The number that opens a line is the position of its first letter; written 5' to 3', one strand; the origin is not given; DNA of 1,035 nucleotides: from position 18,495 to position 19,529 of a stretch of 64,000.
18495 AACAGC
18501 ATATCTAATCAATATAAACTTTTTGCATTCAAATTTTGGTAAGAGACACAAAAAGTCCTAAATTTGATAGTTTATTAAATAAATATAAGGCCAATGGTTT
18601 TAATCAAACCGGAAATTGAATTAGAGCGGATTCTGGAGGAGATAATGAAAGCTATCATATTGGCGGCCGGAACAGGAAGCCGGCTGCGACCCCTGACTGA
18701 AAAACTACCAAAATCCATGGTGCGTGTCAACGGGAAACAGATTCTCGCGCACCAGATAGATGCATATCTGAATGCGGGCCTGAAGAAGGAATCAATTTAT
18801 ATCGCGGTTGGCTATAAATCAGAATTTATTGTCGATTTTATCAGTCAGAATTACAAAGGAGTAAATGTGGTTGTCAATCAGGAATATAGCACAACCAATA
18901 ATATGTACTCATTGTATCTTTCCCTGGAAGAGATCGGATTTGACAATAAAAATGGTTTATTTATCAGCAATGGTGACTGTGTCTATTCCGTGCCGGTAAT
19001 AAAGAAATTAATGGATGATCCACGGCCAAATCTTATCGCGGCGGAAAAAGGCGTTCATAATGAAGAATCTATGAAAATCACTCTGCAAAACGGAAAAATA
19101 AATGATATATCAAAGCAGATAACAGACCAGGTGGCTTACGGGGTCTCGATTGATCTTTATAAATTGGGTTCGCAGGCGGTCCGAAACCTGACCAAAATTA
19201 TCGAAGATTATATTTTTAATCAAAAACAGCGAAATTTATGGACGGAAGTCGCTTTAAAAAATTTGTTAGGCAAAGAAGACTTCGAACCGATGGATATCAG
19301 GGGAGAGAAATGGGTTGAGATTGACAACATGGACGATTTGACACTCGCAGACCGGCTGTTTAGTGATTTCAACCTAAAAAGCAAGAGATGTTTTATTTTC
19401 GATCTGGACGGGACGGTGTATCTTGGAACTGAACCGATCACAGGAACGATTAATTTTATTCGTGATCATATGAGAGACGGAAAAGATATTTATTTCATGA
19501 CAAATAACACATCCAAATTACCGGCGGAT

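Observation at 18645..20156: LicC-type cytidylyltransferase fused to a HAD-IIA phosphatase-like domain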

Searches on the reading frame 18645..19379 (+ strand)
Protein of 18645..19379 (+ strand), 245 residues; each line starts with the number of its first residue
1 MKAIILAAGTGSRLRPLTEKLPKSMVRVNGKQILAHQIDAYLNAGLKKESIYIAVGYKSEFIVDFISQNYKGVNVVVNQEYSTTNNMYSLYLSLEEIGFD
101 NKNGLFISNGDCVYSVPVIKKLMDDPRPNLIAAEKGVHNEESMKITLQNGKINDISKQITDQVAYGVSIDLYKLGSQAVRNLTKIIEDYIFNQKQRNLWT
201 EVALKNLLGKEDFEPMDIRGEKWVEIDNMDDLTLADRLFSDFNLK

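Call 60: search_protein_representatives(protein=window:18645-19379:+)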
Query: 245 residues. Proteins with E-value up to 0.001 (for the whole library): 14555; up to 1e-10: 2767; up to 1e-30: 164. The best 150 are listed.
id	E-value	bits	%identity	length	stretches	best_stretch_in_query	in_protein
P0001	8.0e-156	532.7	100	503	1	1-245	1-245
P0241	1.7e-63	230.7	48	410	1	1-244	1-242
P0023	2.5e-62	226.8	47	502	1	1-245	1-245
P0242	1.0e-61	224.9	45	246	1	1-242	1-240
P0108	1.1e-60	221.5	44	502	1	2-244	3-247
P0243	5.7e-58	212.6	45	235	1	2-239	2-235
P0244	1.8e-57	210.9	48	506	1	2-245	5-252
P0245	4.3e-57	209.7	46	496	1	1-244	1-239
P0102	2.0e-56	207.5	47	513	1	3-244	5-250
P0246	3.9e-56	206.6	44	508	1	2-244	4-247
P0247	5.4e-55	202.9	44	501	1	1-245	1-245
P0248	1.3e-54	201.7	49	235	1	1-239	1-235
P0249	7.4e-54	199.1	49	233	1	1-239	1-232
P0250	1.4e-52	194.9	46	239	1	1-240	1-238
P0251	2.5e-52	194.2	47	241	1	1-241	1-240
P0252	2.9e-52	193.9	45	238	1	2-240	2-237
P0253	9.8e-50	185.7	49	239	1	1-239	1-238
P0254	1.3e-49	185.3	44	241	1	1-240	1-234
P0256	2.4e-49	184.4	43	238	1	2-239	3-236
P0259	1.0e-48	182.3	44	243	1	1-238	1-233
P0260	3.9e-48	180.4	43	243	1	1-239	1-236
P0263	1.8e-47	178.3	42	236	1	2-241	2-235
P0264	1.8e-47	178.3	43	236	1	1-239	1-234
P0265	2.0e-47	178.1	42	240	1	2-238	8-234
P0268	3.0e-46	174.3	43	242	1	3-240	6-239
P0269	3.5e-46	174.0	46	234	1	4-240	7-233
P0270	8.8e-46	172.7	44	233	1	1-239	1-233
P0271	2.0e-45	171.5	42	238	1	1-240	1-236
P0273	7.7e-45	169.6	42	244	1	3-240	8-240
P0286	3.0e-43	164.4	39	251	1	1-240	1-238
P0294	1.7e-42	161.9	39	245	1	1-241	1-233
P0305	4.7e-41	157.2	38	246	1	1-241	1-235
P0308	9.2e-41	156.3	34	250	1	2-241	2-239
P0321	2.5e-39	151.6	38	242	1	1-240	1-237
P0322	2.8e-39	151.4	35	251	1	4-240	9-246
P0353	8.5e-36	140.1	35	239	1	2-239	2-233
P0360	5.2e-35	137.5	35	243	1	1-241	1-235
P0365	1.2e-34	136.3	35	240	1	1-243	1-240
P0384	2.1e-32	128.9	33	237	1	1-242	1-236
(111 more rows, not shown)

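Call 61: list_cluster_members(proteins=[P0242, P0243, P0248, P0249, P0250, P0251, P0252, P0253, P0254, P0256])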
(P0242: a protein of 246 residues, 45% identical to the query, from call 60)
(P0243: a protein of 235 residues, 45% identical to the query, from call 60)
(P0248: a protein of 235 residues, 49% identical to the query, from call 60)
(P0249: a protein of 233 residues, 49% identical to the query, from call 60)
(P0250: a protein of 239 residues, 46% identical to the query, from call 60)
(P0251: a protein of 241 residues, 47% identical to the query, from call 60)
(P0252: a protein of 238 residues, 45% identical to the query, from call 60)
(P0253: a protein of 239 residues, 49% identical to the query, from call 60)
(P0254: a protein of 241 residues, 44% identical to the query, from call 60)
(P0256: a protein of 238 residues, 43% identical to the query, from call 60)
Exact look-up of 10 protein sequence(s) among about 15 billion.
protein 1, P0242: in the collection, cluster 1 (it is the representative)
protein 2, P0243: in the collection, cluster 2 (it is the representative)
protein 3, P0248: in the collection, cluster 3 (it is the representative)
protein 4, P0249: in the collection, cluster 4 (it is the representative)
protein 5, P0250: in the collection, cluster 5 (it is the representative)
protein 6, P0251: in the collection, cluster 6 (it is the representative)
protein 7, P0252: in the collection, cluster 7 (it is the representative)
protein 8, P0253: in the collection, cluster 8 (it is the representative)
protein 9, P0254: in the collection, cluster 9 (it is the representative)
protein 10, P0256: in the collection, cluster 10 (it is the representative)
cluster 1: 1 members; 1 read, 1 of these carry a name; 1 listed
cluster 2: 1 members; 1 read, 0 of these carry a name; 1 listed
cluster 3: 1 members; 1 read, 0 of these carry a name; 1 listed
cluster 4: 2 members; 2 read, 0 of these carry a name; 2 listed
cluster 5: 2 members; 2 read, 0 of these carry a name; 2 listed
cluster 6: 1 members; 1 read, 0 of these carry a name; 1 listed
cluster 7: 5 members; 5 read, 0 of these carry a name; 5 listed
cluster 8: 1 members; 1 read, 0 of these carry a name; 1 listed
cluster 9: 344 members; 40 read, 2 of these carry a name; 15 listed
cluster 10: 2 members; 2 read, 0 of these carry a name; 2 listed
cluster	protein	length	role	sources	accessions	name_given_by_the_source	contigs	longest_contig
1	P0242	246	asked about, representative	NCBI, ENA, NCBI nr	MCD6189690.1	MAG: phosphocholine cytidylyltransferase family protein [Thermococcus sp.] | phosphocholine cytidylyltransferase family protein [Thermococcus sp.]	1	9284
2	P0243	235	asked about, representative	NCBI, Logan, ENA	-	-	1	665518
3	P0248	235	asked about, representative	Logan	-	-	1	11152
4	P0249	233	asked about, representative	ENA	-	-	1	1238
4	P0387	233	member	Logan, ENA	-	-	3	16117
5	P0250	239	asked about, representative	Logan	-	-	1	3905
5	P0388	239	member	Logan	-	-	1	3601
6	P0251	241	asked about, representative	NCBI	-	-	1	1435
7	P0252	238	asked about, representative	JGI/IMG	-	-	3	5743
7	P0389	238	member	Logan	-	-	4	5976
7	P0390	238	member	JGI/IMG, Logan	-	-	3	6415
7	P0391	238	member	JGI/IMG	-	-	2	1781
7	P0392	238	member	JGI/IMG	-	-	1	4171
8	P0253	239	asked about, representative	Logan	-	-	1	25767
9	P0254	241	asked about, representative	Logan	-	-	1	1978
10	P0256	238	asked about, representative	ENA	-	-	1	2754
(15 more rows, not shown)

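Call 64: find_homologous_proteins(query=P0254)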
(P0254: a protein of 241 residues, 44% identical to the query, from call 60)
Query P0254 (241 aa): 1156 proteins with E <= 0.001 among 1397 candidates; the best 120 are listed.
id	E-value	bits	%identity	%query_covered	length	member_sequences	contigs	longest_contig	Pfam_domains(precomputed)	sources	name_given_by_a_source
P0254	2.4e-157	540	100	100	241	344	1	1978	PF00483.30,PF12804.14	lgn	-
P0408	1.6e-146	504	93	100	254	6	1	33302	PF00483.30,PF12804.14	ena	-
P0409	6.3e-141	486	88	100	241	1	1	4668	PF00483.30,PF12804.14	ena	-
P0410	4.0e-139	480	89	100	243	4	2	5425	PF00483.30,PF12804.14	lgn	-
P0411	1.8e-138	478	87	100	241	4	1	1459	PF00483.30,PF12804.14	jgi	jgi:choline kinase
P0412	4.0e-138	477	88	100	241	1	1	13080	PF00483.30,PF12804.14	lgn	-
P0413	4.3e-138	477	88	100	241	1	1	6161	PF00483.30,PF12804.14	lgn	-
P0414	5.3e-138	476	88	100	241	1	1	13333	PF00483.30,PF12804.14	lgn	-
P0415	5.4e-138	476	88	100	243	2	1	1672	PF00483.30,PF12804.14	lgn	-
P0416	5.6e-138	476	88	100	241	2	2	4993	PF00483.30,PF12804.14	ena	-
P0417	6.5e-138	476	87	100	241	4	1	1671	PF00483.30,PF12804.14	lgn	-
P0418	1.4e-137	475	88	100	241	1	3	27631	PF00483.30,PF12804.14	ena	-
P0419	2.4e-137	474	89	100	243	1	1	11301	PF00483.30,PF12804.14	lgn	-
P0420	2.7e-137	474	88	100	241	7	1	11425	PF00483.30,PF12804.14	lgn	-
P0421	5.0e-137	473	88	100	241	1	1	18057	PF00483.30,PF12804.14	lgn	-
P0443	3.7e-132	457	84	100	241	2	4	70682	PF00483.30,PF12804.14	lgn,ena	-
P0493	4.9e-118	411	77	99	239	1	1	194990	PF00483.30,PF12804.14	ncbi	-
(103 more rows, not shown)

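Call 65: find_encoding_contigs(protein=P0493, flank=7000, max_places=1)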
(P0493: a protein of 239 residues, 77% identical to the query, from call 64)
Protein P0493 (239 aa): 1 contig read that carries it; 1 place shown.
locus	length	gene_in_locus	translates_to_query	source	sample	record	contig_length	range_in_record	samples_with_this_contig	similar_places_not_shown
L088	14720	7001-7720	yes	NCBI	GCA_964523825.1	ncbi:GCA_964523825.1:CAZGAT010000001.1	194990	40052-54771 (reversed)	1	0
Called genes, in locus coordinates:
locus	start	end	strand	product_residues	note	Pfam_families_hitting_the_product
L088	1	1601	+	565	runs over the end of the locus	-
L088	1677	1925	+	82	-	-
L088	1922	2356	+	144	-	-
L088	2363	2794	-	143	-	PF01510:Amidase_2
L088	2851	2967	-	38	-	-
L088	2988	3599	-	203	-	PF18291:HU-HIG, PF00216:Bac_DNA_binding (weak)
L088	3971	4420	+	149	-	-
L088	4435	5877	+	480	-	-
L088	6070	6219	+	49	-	-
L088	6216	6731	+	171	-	-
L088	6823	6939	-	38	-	-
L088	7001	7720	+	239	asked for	PF00483:NTP_transferase, PF12804:NTP_transf_3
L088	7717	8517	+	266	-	PF00702:Hydrolase, PF13344:Hydrolase_6, PF13419:HAD_2 (faint), PF13242:Hydrolase_like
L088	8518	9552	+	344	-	PF00465:Fe-ADH (weak), PF13685:Fe-ADH_2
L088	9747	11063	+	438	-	-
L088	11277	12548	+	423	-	PF04464:Glyphos_transf (weak)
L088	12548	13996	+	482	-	PF01943:Polysacc_synt, PF13440:Polysacc_synt_3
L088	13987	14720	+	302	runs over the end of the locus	PF01757:Acyl_transf_3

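Call 66: find_encoding_contigs(protein=P0443, flank=7000, max_places=1)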
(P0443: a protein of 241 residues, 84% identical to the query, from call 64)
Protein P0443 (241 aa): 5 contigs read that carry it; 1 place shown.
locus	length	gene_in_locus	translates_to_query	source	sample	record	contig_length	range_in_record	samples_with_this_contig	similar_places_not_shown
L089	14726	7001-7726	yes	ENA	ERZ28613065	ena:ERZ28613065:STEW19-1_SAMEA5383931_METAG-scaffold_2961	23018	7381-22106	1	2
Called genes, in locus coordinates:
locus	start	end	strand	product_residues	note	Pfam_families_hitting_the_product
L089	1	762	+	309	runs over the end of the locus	PF00535:Glycos_transf_2, PF10111:Glyco_tranf_2_2, PF13641:Glyco_tranf_2_3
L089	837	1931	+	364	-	PF01370:Epimerase, PF04321:RmlD_sub_bind, PF16363:GDP_Man_Dehyd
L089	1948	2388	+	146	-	-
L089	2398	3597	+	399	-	PF00534:Glycos_transf_1, PF13692:Glyco_trans_1_4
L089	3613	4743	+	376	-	PF01041:DegT_DnrJ_EryC1, PF01212:Beta_elim_lyase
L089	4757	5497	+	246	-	PF00535:Glycos_transf_2, PF10111:Glyco_tranf_2_2 (faint), PF13641:Glyco_tranf_2_3 (weak)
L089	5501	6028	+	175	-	PF00132:Hexapep (weak)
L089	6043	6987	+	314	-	PF05704:Caps_synth, PF04488:Gly_transf_sug (weak)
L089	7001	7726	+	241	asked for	PF00483:NTP_transferase, PF12804:NTP_transf_3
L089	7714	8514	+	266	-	PF00702:Hydrolase, PF13344:Hydrolase_6, PF13242:Hydrolase_like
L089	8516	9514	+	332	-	PF00465:Fe-ADH, PF13685:Fe-ADH_2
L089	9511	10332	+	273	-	PF04991:LicD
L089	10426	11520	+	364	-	PF09314:DUF1972, PF13439:Glyco_transf_4 (faint), PF00534:Glycos_transf_1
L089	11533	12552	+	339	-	PF01408:GFO_IDH_MocA, PF22725:GFO_IDH_MocA_C3, PF02894:GFO_IDH_MocA_C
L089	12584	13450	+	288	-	-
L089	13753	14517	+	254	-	-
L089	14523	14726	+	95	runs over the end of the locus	-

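Call 69: list_cluster_members(proteins=[P0259, P0260, P0263, P0264, P0265, P0268, P0269, P0270, P0271, P0273])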
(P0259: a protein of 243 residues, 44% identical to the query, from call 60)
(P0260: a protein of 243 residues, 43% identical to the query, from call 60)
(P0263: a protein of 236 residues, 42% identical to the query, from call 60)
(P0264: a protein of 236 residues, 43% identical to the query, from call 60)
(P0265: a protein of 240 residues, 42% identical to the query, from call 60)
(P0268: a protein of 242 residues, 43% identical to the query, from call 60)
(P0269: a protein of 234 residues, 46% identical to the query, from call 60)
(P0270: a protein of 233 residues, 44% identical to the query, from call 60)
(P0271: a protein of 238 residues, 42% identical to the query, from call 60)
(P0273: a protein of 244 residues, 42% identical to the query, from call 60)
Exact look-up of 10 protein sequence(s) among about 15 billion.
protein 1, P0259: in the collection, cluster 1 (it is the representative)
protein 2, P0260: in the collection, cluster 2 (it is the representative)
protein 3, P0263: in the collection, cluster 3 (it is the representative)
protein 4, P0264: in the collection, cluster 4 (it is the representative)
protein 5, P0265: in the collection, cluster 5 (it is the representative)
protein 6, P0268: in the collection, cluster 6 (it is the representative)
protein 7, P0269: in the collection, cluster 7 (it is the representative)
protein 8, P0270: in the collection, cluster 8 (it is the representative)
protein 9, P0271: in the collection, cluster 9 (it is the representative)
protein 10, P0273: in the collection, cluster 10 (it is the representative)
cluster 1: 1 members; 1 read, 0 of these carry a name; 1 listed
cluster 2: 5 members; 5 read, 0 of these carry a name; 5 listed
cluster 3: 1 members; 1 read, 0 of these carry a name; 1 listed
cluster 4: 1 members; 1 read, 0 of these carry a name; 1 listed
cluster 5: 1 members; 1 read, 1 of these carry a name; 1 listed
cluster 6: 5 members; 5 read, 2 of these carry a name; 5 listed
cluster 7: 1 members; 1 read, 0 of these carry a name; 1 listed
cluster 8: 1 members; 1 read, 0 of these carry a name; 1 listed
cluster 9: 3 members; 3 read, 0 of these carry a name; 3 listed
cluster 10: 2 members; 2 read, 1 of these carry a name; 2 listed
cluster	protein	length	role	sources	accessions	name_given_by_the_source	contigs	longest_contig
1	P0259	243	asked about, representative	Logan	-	-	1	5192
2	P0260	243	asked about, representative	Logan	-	-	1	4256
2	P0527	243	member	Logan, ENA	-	-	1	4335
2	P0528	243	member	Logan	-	-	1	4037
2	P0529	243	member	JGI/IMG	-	-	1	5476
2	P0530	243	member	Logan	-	-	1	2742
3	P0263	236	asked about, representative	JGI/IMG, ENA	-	-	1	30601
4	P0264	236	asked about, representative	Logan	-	-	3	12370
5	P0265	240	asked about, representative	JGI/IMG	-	choline kinase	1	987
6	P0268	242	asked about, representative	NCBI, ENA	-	-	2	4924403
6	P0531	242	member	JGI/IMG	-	choline kinase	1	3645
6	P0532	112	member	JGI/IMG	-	hypothetical protein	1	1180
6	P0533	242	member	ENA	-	-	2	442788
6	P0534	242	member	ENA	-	-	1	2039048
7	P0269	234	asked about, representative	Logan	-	-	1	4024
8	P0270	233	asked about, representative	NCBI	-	-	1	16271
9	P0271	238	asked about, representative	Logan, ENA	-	-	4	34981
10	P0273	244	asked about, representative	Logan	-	-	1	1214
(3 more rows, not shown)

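Call 70: list_cluster_members(proteins=[P0286, P0294, P0305, P0308, P0321, P0322, P0353, P0360, P0365, P0384])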
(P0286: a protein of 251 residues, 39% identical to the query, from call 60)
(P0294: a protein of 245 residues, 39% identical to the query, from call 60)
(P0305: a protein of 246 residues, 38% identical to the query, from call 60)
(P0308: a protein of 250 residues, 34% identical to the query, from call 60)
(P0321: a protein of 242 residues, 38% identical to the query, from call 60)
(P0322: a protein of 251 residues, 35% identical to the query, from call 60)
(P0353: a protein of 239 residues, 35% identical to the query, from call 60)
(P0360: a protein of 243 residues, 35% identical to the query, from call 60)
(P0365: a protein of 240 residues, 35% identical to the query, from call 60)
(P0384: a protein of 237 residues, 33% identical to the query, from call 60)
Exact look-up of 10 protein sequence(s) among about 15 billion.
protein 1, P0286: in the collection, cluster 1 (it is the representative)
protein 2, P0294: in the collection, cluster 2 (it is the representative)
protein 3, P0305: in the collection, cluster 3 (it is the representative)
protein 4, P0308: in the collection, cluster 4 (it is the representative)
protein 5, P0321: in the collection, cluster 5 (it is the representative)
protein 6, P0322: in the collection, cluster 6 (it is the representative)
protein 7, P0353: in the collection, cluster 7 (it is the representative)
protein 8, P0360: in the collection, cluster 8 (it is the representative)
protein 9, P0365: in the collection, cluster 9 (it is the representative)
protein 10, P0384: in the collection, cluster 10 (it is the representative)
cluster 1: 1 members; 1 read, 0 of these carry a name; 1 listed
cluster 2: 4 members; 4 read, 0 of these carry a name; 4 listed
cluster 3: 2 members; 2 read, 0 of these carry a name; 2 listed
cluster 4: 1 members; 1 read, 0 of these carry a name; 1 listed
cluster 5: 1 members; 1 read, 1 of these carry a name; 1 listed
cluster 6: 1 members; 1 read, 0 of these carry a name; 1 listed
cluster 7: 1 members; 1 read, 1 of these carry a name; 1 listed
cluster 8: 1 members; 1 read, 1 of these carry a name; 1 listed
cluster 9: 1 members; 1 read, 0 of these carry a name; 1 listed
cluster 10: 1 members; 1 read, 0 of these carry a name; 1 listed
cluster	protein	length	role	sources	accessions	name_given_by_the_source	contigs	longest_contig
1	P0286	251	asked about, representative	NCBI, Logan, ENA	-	-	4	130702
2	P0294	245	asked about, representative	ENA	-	-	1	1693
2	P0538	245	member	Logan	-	-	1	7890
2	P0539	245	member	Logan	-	-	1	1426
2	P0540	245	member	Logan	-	-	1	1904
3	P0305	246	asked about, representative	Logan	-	-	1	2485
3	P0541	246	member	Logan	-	-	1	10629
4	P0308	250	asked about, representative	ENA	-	-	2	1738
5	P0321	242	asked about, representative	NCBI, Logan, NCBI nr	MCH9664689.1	MAG: phosphocholine cytidylyltransferase family protein [Gammaproteobacteria bacterium] | phosphocholine cytidylyltransferase family protein [Gammaproteobacteria bacterium]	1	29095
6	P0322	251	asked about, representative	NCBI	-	-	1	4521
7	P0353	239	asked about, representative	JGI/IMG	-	choline kinase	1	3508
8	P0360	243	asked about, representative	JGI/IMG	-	choline kinase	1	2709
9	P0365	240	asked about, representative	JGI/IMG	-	-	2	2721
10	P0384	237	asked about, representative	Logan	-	-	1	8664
